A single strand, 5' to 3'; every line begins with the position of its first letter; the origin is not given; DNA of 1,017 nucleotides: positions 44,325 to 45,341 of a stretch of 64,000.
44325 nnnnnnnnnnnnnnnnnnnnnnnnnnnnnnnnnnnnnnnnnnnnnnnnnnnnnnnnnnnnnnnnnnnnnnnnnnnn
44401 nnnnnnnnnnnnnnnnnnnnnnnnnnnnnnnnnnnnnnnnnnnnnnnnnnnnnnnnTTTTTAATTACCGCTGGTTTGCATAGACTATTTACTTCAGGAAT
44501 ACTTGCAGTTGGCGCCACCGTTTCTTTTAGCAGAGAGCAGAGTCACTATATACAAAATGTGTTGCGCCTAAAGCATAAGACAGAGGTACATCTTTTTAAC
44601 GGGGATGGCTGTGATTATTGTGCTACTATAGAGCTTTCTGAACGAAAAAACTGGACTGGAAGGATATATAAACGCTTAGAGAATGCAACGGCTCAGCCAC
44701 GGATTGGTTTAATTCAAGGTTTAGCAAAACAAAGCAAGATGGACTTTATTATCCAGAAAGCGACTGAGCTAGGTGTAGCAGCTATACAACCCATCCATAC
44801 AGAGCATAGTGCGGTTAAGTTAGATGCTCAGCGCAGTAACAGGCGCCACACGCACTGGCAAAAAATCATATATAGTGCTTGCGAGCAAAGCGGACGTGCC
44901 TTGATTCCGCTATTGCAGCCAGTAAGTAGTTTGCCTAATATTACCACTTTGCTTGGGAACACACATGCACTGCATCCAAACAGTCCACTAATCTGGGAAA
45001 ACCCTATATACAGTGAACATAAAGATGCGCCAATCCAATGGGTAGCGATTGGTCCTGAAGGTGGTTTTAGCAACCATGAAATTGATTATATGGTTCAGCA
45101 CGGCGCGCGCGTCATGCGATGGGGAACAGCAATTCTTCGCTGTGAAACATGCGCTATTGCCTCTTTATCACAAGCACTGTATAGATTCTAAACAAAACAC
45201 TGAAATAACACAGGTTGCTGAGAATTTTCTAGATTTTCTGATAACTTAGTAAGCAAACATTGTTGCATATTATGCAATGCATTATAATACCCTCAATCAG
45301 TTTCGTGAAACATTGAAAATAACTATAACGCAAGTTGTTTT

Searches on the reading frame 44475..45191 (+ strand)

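Call 9: search_protein_families(library=pfam, proteins=[window:44475-45191:+], max_evalue=0.001)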
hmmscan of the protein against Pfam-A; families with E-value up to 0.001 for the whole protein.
window:44475-45191:+ (238 aa): 2 families
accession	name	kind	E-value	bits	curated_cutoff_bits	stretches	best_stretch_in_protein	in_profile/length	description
PF04452.19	Methyltrans_RNA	-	4.4e-39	134.1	23.9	1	75-232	4-162/165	RNA methyltransferase domain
PF20260.4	PUA_4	-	8e-06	26.3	23.9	1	20-59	3-42/48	RNA methyltransferase PUA domain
